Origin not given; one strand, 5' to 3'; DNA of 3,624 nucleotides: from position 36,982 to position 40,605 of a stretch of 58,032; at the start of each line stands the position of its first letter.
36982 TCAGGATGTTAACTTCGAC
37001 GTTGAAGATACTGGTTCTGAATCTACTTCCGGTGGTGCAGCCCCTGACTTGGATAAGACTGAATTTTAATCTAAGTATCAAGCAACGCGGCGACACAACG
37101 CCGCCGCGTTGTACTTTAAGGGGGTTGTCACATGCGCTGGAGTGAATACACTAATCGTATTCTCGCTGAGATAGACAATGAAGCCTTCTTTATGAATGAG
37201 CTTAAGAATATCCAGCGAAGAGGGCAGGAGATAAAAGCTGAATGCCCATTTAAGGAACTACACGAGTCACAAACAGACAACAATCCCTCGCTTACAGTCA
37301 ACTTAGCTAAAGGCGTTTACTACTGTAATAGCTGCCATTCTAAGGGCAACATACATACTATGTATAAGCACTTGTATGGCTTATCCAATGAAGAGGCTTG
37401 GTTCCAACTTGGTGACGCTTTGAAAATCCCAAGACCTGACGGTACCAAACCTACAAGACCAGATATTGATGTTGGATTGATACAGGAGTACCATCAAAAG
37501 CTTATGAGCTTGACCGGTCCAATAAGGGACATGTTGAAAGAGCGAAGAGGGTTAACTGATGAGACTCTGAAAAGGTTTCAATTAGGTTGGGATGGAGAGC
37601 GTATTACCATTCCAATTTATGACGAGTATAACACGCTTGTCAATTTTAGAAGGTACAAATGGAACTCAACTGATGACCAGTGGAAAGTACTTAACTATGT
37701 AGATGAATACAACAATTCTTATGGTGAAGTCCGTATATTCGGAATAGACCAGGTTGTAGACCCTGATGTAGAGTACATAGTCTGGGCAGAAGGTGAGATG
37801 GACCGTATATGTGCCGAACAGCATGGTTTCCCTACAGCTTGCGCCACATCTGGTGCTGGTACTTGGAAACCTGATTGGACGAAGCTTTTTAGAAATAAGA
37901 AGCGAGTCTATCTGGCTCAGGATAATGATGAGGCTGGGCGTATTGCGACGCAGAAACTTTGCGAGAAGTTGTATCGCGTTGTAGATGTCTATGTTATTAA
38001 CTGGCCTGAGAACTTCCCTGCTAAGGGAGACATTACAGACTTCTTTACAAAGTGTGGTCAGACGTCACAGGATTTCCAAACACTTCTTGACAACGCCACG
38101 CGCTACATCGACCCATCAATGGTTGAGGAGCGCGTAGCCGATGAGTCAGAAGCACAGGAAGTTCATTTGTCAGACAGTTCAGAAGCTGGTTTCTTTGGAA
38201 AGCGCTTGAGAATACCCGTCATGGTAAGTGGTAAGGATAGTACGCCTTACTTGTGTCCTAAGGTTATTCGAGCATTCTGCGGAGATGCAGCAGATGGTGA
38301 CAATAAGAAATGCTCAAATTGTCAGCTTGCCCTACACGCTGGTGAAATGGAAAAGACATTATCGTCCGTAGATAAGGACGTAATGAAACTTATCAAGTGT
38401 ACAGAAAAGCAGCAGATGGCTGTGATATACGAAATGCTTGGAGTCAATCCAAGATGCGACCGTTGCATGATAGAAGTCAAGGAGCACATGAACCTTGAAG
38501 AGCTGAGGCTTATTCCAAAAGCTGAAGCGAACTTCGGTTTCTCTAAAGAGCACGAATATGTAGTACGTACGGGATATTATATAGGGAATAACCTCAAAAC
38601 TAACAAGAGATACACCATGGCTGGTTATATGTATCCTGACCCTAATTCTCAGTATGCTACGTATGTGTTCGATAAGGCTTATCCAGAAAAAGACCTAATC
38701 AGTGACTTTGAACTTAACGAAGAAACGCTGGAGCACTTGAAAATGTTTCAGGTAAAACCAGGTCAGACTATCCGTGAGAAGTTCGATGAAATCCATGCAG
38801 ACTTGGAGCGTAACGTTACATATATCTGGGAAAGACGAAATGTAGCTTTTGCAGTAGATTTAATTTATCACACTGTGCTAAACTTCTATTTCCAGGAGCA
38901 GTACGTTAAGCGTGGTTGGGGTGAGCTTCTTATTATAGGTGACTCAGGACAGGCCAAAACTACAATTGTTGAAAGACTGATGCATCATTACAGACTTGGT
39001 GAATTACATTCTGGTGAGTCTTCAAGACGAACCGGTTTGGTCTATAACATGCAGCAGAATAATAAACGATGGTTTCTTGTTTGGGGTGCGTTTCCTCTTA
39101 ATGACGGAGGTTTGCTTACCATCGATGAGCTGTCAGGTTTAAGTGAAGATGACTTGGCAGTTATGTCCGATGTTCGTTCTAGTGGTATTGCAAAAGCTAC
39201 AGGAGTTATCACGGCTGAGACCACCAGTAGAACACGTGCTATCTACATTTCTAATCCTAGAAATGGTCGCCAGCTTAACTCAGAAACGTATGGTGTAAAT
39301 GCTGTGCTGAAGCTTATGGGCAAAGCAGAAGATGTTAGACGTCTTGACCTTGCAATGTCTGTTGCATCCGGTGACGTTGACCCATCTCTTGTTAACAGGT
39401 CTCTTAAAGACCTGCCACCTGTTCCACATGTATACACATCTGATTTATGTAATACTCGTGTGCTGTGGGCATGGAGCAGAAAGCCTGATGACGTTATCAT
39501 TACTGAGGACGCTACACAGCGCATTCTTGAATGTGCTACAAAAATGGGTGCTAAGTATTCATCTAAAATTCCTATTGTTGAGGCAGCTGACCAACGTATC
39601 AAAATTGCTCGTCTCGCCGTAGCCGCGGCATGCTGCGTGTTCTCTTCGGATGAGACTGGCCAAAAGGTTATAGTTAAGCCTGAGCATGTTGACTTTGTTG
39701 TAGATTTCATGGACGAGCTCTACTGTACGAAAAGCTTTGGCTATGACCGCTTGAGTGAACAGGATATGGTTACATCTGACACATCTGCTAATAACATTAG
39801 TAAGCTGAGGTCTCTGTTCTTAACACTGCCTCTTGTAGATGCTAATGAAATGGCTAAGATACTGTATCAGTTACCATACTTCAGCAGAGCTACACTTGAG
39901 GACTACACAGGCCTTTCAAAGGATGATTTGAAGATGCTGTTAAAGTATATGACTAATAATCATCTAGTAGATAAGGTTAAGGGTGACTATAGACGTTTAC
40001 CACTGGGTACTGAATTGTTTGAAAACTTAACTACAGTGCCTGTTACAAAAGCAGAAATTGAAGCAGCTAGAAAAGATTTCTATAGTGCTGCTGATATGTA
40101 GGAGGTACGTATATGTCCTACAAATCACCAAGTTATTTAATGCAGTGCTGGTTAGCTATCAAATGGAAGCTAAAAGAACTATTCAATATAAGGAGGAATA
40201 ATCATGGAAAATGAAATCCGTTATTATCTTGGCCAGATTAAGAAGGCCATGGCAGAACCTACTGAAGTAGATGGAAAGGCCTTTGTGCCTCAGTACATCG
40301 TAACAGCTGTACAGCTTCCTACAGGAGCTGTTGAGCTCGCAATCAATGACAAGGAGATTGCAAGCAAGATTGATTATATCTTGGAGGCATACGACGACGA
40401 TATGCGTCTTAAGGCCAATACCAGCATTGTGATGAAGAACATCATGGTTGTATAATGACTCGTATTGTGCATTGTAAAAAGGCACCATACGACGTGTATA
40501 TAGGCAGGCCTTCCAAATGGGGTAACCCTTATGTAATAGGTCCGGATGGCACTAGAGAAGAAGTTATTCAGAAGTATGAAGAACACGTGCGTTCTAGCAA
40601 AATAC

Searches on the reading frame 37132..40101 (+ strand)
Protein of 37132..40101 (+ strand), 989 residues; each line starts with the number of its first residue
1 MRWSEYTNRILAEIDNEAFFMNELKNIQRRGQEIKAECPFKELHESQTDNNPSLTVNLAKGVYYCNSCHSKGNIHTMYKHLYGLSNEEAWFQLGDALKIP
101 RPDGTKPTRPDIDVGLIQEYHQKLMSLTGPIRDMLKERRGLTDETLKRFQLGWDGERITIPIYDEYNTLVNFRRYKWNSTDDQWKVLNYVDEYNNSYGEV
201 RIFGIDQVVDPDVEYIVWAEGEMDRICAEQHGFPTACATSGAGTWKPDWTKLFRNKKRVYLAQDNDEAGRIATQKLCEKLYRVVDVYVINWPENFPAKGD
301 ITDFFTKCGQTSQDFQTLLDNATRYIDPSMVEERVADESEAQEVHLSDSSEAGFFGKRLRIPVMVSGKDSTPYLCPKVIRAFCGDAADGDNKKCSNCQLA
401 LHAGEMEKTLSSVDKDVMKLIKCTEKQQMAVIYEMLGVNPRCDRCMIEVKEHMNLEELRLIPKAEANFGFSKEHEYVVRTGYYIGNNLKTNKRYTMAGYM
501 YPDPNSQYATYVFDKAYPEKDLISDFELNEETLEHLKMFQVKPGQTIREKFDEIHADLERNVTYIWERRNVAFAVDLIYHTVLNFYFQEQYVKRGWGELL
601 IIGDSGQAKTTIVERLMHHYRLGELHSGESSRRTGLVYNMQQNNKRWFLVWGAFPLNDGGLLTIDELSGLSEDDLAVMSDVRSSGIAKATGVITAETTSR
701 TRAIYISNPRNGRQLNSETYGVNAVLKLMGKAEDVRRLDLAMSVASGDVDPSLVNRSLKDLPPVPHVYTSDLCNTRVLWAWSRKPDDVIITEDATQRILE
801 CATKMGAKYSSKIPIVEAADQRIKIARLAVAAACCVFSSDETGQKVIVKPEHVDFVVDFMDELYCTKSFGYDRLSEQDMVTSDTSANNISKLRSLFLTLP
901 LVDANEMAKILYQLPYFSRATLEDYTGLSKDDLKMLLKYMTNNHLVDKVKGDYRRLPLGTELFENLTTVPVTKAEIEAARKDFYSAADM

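Call 30: search_protein_families(library=phrogs, proteins=[window:37132-40101:+], max_evalue=0.001)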
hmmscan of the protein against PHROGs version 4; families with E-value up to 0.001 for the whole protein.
window:37132-40101:+ (989 aa): 12 families
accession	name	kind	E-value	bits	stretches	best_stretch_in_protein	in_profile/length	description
phrog_18685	-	unknown function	2.9e-114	384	1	333-957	374-1005/1028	-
phrog_47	-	DNA, RNA and nucleotide metabolism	1e-34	121.3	1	19-330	33-341/947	DNA primase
phrog_6444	-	DNA, RNA and nucleotide metabolism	3.5e-29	103.1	2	23-153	25-160/577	DNA primase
phrog_239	-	DNA, RNA and nucleotide metabolism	2.9e-23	83.7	1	31-335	38-330/801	DNA primase/helicase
phrog_849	-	DNA, RNA and nucleotide metabolism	1.4e-15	58.2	1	116-320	133-341/435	DNA primase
phrog_10371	-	DNA, RNA and nucleotide metabolism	6.5e-11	42.2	1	590-717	320-450/683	DNA helicase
phrog_11992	-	unknown function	1.1e-06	30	1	35-101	29-87/177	-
phrog_360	-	DNA, RNA and nucleotide metabolism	5.3e-06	27.5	1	30-88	26-73/133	DNA primase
phrog_6088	-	DNA, RNA and nucleotide metabolism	6.2e-06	25.9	1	212-323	186-299/772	DNA primase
phrog_5311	-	DNA, RNA and nucleotide metabolism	8.6e-05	21.9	1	29-86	92-148/692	helicase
phrog_2304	-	DNA, RNA and nucleotide metabolism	0.00018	22.7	1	37-81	36-74/133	DNA primase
phrog_18097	-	DNA, RNA and nucleotide metabolism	0.00053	20.6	0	25-93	24-86/199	DNA primase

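Call 37: search_protein_families(library=pfam, proteins=[window:37132-40101:+], max_evalue=0.05)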
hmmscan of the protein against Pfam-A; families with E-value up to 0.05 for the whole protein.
window:37132-40101:+ (989 aa): 8 families
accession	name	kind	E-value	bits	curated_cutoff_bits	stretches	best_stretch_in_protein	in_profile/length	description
PF00493.29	MCM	-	1.5e-12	47.6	23.3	1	565-723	26-187/224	MCM P-loop domain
PF13155.12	Toprim_2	-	8.9e-10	39.3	22.1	1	219-293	3-80/88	Toprim-like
PF01807.25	Zn_ribbon_DnaG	-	1.3e-09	38.2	24.9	1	23-99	21-91/98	CHC2 zinc finger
PF13662.12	Toprim_4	-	3.5e-05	24.4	25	1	219-288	6-83/85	Toprim domain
PF13362.12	Toprim_3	-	0.00017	22.4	27.2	1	220-310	6-94/95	Toprim domain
PF01751.28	Toprim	-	0.00059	20.4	23.1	1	219-282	5-82/96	Toprim domain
PF07728.20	AAA_5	-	0.036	14.5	22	0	599-678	2-86/139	AAA domain (dynein-related subfamily)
PF08275.17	DNAG_N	-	0.041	14.4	26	0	120-154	2-36/128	DNA primase catalytic core, N-terminal domain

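Call 38: find_related_loci(query=window:37132-40101:+, collection=viral_contigs, flank=10000)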
Query window:37132-40101:+ (989 aa) in viral_contigs; peptide patterns used: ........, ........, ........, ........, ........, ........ (x = any residue, [..] = any of these).
62 stretches matched a pattern; 55 encode a relative of the query (tblastn E <= 1e-3); 51 distinct loci.
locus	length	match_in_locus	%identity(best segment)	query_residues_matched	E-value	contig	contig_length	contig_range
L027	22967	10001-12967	100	1-989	0e+0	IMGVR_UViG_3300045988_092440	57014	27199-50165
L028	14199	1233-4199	97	1-989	0e+0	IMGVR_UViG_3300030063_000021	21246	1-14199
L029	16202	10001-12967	97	1-989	0e+0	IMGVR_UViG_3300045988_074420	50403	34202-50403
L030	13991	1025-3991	87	1-989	0e+0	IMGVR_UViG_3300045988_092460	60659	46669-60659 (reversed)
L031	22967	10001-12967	96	1-989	0e+0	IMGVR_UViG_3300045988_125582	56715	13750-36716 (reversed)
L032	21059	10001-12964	82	1-988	0e+0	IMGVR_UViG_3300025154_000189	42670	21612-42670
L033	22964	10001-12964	82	1-988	0e+0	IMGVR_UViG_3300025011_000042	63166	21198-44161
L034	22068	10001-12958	83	1-986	0e+0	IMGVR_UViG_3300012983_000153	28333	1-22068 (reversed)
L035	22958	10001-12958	82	1-986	0e+0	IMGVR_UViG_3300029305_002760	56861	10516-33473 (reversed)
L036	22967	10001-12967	81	1-989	0e+0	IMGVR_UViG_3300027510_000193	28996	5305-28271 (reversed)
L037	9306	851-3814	81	1-988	0e+0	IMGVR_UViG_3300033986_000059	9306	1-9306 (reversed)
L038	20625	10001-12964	81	1-988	0e+0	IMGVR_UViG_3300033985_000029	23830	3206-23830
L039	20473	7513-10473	80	1-988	0e+0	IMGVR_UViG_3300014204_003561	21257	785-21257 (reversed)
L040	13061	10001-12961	80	1-988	0e+0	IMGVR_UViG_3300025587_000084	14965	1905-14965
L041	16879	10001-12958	80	1-987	0e+0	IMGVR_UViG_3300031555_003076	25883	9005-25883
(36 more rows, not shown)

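Call 45: search_dna_similar(query=window:37132-40101:+, collection=phages, mode=protein, max_rows=15)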
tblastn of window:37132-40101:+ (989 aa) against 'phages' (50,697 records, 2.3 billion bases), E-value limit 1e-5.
Records with a match: 229; places in all: 230; records where one place covers at least 80% of the query: 48.
Best place of each record, by identity: <60% 229.
By first word of the organism name: Propionibacterium 99; Microbacterium 36; Pseudomonas 25; Cutibacterium 13; Gordonia 12; Bacillus 11; Mycobacterium 8; Synechococcus 5; Bacteriophage 4; Cyanophage 3; and 9 more.
By host as written in the record: Propionibacterium acnes 49; Microbacterium foliorum NRRL B-24224 25; Propionibacterium acnes ATCC 6919 22; Pseudomonas aeruginosa 19; Cutibacterium acnes 18; - 12; Microbacterium foliorum NRRL B-24224 SEA 11; Gordonia rubripertincta NRRL B-16540 9; and 39 more.
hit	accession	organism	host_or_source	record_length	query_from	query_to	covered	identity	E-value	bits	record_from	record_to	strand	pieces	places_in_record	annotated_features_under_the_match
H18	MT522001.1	Microbacterium phage Karate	Microbacterium foliorum NRRL B-24224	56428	38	958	93%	31.2%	4e-115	397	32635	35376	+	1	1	46: DNA primase/helicase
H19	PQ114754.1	Microbacterium phage JingleBells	Microbacterium foliorum NRRL B-24224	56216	38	958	93%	31.2%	4e-115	397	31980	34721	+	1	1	47: DNA primase/helicase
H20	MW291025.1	Microbacterium phage Haunter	Microbacterium foliorum NRRL B-24224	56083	38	958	93%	31.2%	5e-115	396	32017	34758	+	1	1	47: DNA primase/helicase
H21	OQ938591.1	Microbacterium phage Tedro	Microbacterium foliorum NRRL B-24224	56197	38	958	93%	31.2%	5e-115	396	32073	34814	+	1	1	47: DNA primase/helicase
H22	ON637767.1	Microbacterium phage Kate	Microbacterium foliorum NRRL B-24224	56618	38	958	93%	31.1%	3e-115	397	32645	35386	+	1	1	48: DNA primase/helicase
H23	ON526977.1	Microbacterium phage Potty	Microbacterium foliorum NRRL B-24224 SEA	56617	38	958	93%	31.1%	3e-115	397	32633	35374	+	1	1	47: DNA primase/helicase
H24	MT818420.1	Microbacterium phage Gilda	Microbacterium foliorum NRRL B-24224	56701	38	958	93%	31.1%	3e-115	397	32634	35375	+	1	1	47: DNA primase/helicase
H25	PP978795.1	Microbacterium phage OverHedge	Microbacterium foliorum NRRL B-24224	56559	38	958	93%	31.1%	7e-115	396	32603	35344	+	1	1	47: DNA primase/helicase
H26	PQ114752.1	Microbacterium phage CoolCookie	Microbacterium foliorum NRRL B-24224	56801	38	958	93%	31.1%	7e-115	396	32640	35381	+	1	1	47: DNA primase/helicase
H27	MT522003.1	Microbacterium phage Rie18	Microbacterium foliorum NRRL B-24224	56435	38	958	93%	31.1%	7e-115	396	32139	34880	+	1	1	47: DNA primase/helicase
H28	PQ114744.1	Microbacterium phage Poultress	Microbacterium foliorum NRRL B-24224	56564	38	958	93%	31.1%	7e-115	396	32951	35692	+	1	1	46: DNA primase/helicase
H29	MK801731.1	Microbacterium phage Anakin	Microbacterium foliorum NRRL B-24224 SEA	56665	38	958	93%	31.1%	7e-115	396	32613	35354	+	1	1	47: DNA primase/helicase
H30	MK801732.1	Microbacterium phage NarutoRun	Microbacterium foliorum NRRL B-24224 SEA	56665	38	958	93%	31.1%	7e-115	396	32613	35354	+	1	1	47: DNA primase/helicase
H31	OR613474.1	Microbacterium phage PhunaPhoke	Microbacterium foliorum NRRL B-24224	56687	38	958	93%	31.1%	7e-115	396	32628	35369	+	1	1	47: DNA primase/helicase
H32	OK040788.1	Microbacterium phage Cybele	Microbacterium foliorum NRRL B-24224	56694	38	958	93%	31.1%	7e-115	396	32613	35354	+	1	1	47: DNA primase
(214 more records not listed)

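Call 72: search_solved_structures(query=window:37132-40098:+, max_evalue=0.01)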
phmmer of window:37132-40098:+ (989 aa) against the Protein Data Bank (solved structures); distinct sequences matched with E-value up to 0.01: 48.
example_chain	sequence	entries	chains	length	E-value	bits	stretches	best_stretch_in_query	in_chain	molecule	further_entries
4r7y_A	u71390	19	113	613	9.2e-09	36.8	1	524-713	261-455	Minichromosome maintenance protein MCM, Cell division control protein 21 | Minichromosome maintenance protein MCM,DNA helicase | Minichromosome maintenance prot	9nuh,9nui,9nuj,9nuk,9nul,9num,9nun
3f9v_A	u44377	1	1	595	1e-08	36.7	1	594-829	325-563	Minichromosome maintenance protein MCM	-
6mii_A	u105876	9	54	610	1.1e-08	36.5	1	594-830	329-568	Minichromosome maintenance protein MCM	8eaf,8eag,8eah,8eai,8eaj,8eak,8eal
4fdg_B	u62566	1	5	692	1.2e-08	36.4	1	594-833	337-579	Minichromosome maintenance protein MCM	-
8x7t_D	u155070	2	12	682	1.4e-08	36.2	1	545-714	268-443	mini-chromosome maintenance complex 3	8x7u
6u0m_5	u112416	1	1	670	5.3e-08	34.3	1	594-722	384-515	Minichromosome maintenance protein 5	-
28vy_5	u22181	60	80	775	6.8e-08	33.9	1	594-722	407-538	Minichromosome maintenance protein 5 | Minichromosome Maintenance 5 | DNA replication licensing factor MCM5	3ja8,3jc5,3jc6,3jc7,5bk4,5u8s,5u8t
9gjp_5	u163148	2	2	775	7.3e-08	33.8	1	594-721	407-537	Minichromosome maintenance protein 5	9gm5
8q67_A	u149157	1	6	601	1.2e-07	33.1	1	598-713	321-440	DNA helicase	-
8q6o_D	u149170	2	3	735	1.5e-07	32.8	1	591-713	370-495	DNA replication licensing factor mcm5-A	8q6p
22vt_5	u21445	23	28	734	2e-07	32.4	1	592-713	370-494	DNA replication licensing factor MCM5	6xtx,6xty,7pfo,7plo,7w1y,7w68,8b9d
9lxd_5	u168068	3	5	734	2e-07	32.4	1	592-713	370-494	DNA replication licensing factor MCM5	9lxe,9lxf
9caq_5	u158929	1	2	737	2e-07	32.4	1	592-713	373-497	DNA replication licensing factor MCM5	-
8ouw_5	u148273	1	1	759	6.5e-07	30.7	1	592-713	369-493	DNA replication licensing factor mcm-5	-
8ouw_2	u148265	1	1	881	1.7e-06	29.3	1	594-725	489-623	DNA replication licensing factor MCM2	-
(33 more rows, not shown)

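Call 73: search_protein_families(library=ncbifam, proteins=[window:37132-40098:+], max_evalue=0.01)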
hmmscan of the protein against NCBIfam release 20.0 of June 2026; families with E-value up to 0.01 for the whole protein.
window:37132-40098:+ (989 aa): 3 families
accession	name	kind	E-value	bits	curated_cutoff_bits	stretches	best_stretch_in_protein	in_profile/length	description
TIGR01391.1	dnaG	equivalog_domain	5.3e-29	101.3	283.6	2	156-330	200-368/414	DNA primase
NF040949.1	minchrom_main_MCM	domain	3.3e-08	32.3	940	1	587-719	315-450/682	minichromosome maintenance protein MCM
NF005477.0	PRK07078.1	subfamily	2.1e-05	22.9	1014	1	201-345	180-320/759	hypothetical protein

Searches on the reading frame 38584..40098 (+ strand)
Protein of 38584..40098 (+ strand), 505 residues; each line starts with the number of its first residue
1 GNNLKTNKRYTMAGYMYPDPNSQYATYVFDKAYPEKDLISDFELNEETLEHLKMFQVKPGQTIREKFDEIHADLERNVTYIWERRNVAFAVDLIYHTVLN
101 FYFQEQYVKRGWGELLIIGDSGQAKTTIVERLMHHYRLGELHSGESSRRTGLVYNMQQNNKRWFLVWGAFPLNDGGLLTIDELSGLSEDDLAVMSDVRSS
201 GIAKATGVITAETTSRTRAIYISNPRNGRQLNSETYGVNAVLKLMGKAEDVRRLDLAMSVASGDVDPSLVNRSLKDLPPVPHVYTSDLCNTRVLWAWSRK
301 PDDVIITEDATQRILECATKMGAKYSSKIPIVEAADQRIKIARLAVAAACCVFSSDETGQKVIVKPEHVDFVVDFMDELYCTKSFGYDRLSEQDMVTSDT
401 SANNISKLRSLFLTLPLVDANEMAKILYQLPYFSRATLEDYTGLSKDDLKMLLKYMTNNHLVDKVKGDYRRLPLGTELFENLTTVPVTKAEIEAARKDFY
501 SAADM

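Call 77: find_homologous_proteins(query=window:38584-40098:+, max_evalue=0.001)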
Query seq(505 aa) (505 aa): 117 proteins with E <= 0.001 among 8000 candidates.
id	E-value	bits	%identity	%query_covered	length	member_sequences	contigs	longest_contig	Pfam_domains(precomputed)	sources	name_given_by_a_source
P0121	2.5e-284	961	84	98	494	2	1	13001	PF00493.30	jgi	-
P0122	1.0e-283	959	86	97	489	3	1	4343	PF00493.30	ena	-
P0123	3.0e-279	945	82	100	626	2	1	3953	PF00493.30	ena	-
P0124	1.6e-268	909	83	95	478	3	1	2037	PF00493.30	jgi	jgi:hypothetical protein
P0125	1.9e-255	866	76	97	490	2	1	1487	PF00493.30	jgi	jgi:hypothetical protein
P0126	9.7e-254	860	73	100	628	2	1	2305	PF00493.30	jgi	jgi:hypothetical protein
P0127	1.6e-248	843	72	100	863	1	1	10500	PF13155.13,PF00493.30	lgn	-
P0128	2.6e-239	813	69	100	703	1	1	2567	PF00493.30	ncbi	ncbi:MCM2/3/5 family protein [compost metagenome]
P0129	6.7e-238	808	68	100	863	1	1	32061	PF13155.13,PF00493.30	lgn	-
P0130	7.1e-238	808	68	100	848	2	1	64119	PF13155.13,PF00493.30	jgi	jgi:5S rRNA maturation endonuclease (ribonuclease M5)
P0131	4.5e-234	796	69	99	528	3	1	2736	PF00493.30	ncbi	ncbi:MCM2/3/5 family protein [compost metagenome]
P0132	9.9e-230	781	87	79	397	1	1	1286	PF00493.30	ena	-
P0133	1.2e-226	771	82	81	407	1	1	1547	PF00493.30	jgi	-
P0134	2.8e-224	763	66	99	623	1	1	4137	PF00493.30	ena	-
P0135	1.0e-222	758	91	73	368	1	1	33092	PF00493.30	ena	-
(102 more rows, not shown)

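Call 85: predict_structure(alignment_id=A4)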
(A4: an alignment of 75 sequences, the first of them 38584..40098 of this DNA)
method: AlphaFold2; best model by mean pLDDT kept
length: 505 residues; sequences in the alignment: 75
mean_pLDDT: 90.3   pTM: 0.85
mean pLDDT of the five models: 90.3, 89.9, 89.8, 89.5, 89.1
residues with pLDDT >= 90: 329; 70-90: 161; 50-70: 11; < 50: 4
segments of 3 or more residues with pLDDT < 50: none
pLDDT, mean of each block of 10 residues (from residue 1): 64 81 79 74 91 97 98 95 93 98 96 95 92 96 83 85 86 93 90 87 86 93 88 88 91 95 83 85 97 96 98 98 92 93 99 96 99 98 93 84 90 90 93 92 90 92 89 92 92 88 55
secondary structure, 60 per line:
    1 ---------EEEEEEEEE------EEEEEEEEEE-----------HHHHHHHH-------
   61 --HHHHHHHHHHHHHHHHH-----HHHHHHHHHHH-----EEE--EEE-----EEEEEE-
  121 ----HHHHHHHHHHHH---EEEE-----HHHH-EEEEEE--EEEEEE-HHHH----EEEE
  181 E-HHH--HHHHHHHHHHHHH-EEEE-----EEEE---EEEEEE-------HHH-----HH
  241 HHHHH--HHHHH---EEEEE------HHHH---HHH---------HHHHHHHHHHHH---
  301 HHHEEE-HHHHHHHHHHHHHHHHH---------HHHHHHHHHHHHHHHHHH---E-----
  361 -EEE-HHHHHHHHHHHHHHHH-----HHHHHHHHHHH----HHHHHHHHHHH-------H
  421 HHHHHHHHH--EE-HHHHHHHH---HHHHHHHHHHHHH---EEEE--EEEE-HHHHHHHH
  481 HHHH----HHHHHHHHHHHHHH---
elements in order: E10-18 E25-34 H46-53 H63-79 H85-95 E101-103 E106-108 E114-119 H125-136 E140-143 H149-152 E154-159 E162-167 H169-172 E177-181 H188-200 E202-205 E211-214 E218-223 H239-245 H248-252 E256-260 H267-270 H286-297 E304-306 H308-324 H334-351 E362-364 H366-381 H387-397 H402-412 H420-429 H435-442 H446-458 E462-465 E468-471 H473-484 H489-502

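Call 87: fold_search(model_id=the predicted structure, library=pdb)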
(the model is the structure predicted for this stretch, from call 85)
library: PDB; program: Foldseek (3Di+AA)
matches with E <= 10: 1832; with E <= 0.001: 541
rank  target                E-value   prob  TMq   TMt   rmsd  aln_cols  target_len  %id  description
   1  8x7u_C                6.4e-17  1.00  0.59  0.47   7.5       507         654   18  MCM in complex with dsDNA in presence of ATP. (released 2024-01-17)
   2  7pt6_4                1.5e-16  1.00  0.53  0.42   6.0       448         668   18  Structure of MCM2-7 DH complexed with Cdc7-Dbf4 in the presence of ATPgS, state III (released 2022-06-08)
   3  8x7t_B                1.8e-16  1.00  0.59  0.46   8.0       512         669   17  MCM in the Apo state. (released 2024-01-17)
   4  9nuk_A                1.9e-16  1.00  0.56  0.48   5.2       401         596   21  SsoPfMCM:DNA class 2a from merged particles (released 2026-03-25)
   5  8s0e_3                2.3e-16  1.00  0.51  0.61  13.2       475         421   15  H. sapiens OCCM bound to double stranded DNA (released 2024-10-02)
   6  8x7u_B                2.5e-16  1.00  0.59  0.48   7.2       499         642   17  MCM in complex with dsDNA in presence of ATP. (released 2024-01-17)
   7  7pmk_3                4.7e-16  1.00  0.53  0.45   6.1       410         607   16  S. cerevisiae replisome-SCF(Dia2) complex bound to double-stranded DNA (conformation I) (released 2021-11-10)
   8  5v8f_4                6.7e-16  1.00  0.57  0.40  17.7       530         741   18  Structural basis of MCM2-7 replicative helicase loading by ORC-Cdc6 and Cdt1 (released 2017-05-10)
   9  8rif_7                6.7e-16  1.00  0.53  0.37   9.1       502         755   14  Cryo-EM structure of the MCM double hexamer loaded onto dsDNA. (released 2025-01-01)
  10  7p30_4                9.0e-16  1.00  0.53  0.43   6.1       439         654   18  3.0 A resolution structure of a DNA-loaded MCM double hexamer (released 2022-02-02)
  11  8kg6_5                1.0e-15  1.00  0.52  0.40  11.8       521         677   15  Yeast replisome in state I (released 2023-12-06)
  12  8eag_F                1.1e-15  1.00  0.56  0.58   5.3       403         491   18  SsoMCM hexamer bound to Mg/ADP-BeFx and 12-mer oligo-dT. Class 2 (released 2022-12-14)
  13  8xgc_5                1.4e-15  1.00  0.57  0.43  11.4       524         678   15  Structure of yeast replisome associated with FACT and histone hexamer, Composite map (released 2024-02-14)
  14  7v3u_3                1.5e-15  1.00  0.57  0.46   5.4       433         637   16  Cryo-EM structure of MCM double hexamer with structured Mcm4-NSD (released 2022-04-13)
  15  7pmk_5                1.5e-15  1.00  0.55  0.43  11.4       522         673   14  S. cerevisiae replisome-SCF(Dia2) complex bound to double-stranded DNA (conformation I) (released 2021-11-10)
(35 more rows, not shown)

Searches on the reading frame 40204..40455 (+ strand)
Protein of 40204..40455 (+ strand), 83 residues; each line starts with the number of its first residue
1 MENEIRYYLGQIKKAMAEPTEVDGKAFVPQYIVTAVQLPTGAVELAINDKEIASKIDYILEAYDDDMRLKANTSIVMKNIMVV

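Call 30: search_protein_families(library=phrogs, proteins=[window:40204-40455:+], max_evalue=0.001)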
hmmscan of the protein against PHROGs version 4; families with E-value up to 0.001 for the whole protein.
window:40204-40455:+ (83 aa): 1 family
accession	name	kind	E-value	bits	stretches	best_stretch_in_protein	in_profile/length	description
phrog_3915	-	unknown function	1.1e-06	29.5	1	29-81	19-73/86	-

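Call 36: search_protein_families(library=pfam, proteins=[window:40204-40455:+], max_evalue=0.05)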
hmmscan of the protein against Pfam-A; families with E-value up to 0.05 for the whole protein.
window:40204-40455:+ (83 aa): 0 families
